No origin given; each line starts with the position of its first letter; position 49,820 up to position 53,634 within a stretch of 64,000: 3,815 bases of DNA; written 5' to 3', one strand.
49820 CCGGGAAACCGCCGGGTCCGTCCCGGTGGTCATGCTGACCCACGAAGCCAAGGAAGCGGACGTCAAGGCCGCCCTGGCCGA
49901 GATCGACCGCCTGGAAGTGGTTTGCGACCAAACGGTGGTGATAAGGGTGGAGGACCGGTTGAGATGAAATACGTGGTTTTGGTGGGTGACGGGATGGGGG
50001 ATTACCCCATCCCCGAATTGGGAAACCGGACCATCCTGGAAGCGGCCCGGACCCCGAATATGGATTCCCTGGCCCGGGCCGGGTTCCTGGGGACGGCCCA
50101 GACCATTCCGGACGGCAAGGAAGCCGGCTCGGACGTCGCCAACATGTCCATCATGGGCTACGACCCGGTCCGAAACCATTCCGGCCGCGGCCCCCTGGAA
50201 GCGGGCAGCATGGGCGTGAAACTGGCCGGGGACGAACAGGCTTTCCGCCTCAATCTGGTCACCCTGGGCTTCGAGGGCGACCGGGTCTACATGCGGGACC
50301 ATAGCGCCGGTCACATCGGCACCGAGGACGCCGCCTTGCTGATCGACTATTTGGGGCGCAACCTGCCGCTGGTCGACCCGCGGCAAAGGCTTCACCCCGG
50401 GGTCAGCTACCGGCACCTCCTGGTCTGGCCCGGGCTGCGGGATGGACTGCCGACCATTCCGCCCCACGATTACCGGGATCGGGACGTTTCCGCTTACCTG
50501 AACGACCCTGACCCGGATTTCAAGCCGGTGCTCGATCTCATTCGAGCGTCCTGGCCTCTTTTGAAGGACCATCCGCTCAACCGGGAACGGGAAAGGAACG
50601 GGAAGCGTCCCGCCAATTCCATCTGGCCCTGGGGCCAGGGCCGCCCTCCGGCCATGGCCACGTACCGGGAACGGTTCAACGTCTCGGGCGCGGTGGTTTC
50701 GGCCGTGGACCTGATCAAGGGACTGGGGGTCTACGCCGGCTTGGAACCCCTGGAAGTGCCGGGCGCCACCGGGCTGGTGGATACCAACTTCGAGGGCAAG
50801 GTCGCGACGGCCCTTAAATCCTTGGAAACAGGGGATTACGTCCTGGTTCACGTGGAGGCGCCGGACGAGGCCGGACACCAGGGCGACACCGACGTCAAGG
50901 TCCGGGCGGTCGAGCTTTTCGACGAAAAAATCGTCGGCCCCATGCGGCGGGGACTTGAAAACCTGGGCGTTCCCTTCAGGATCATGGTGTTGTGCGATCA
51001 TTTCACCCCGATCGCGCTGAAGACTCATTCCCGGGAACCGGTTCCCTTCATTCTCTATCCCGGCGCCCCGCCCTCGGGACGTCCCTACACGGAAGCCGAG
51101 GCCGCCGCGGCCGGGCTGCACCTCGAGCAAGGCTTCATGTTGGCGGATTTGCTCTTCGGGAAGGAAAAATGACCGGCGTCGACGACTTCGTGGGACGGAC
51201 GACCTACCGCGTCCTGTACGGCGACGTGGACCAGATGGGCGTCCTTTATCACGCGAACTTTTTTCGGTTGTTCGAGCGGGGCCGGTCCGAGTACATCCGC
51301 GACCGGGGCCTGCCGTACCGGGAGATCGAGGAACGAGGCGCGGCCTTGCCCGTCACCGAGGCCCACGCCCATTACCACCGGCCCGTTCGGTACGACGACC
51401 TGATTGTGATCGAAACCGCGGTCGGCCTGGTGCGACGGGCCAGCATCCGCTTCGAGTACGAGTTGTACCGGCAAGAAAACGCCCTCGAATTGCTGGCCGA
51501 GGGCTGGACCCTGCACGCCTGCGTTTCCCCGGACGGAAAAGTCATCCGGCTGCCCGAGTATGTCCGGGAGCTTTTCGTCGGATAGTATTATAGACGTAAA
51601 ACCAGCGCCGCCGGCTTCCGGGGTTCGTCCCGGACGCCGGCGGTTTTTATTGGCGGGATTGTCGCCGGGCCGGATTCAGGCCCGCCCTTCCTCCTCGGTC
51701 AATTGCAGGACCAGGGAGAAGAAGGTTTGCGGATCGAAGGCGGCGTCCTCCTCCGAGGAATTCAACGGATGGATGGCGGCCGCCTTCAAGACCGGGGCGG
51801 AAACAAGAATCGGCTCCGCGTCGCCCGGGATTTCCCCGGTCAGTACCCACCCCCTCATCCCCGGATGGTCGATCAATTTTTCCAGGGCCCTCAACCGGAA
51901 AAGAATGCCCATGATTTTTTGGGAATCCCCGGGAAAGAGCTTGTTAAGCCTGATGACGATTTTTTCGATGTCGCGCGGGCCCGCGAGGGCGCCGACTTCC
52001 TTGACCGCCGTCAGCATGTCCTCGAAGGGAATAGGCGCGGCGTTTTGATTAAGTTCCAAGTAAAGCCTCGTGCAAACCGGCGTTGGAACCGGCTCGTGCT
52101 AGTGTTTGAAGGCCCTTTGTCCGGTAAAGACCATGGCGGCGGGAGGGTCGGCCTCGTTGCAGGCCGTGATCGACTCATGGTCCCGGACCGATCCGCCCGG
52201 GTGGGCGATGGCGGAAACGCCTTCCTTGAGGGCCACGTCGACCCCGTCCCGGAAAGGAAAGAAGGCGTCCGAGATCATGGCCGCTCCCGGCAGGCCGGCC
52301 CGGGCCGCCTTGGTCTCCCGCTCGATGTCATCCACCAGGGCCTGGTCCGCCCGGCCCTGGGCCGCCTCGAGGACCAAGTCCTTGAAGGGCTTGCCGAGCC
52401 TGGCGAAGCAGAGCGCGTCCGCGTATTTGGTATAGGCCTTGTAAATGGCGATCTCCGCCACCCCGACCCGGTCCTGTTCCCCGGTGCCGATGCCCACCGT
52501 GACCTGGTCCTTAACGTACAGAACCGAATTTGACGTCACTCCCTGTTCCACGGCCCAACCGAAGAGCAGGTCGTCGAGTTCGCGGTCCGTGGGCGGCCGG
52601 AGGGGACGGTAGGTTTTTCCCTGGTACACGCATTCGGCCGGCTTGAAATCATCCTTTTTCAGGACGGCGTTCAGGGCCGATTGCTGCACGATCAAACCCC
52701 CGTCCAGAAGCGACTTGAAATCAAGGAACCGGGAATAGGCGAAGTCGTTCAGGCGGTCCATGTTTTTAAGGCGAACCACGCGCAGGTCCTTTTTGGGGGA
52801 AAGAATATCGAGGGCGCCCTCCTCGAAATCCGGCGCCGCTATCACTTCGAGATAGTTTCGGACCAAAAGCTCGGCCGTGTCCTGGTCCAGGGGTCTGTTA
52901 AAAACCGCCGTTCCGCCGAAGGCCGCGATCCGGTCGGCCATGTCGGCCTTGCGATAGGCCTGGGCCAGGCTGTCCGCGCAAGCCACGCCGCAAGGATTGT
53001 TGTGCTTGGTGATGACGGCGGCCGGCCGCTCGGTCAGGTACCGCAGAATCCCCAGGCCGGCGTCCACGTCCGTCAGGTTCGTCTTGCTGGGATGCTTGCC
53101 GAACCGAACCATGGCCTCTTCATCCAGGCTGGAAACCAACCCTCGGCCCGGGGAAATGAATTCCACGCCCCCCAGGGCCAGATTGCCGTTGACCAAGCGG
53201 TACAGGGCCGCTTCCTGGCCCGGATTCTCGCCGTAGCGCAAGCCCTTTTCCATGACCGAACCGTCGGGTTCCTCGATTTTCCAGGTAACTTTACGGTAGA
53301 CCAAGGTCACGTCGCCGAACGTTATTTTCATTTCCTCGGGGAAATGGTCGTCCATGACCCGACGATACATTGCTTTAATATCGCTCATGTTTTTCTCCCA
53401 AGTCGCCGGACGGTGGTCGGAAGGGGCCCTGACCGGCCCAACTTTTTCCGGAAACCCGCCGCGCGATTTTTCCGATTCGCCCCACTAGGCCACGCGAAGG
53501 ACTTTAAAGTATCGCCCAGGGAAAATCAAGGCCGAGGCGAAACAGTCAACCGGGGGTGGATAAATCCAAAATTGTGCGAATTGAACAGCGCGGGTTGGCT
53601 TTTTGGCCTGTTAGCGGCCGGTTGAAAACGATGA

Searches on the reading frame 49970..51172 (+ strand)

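Call 71: search_protein_families(library=pfam, proteins=[window:49970-51172:+], max_evalue=0.00001)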
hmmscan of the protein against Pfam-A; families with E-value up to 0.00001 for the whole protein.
window:49970-51172:+ (400 aa): 2 families
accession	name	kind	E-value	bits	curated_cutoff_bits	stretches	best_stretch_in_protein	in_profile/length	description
PF10143.14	PhosphMutase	-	9.7e-45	152.9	21.5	1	35-204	1-170/170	2,3-bisphosphoglycerate-independent phosphoglycerate mutase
PF01676.23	Metalloenzyme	-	1e-37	130.4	24.3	1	2-365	4-223/252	Metalloenzyme superfamily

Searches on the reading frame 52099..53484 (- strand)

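Call 71: search_protein_families(library=pfam, proteins=[window:52099-53484:-], max_evalue=0.00001)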
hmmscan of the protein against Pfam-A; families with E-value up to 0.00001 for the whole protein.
window:52099-53484:- (461 aa): 1 family
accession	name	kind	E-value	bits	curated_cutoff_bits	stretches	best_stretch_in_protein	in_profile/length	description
PF01808.24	AICARFT_IMPCHas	-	2.2e-58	198.6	25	1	79-349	76-311/311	AICARFT/IMPCHase bienzyme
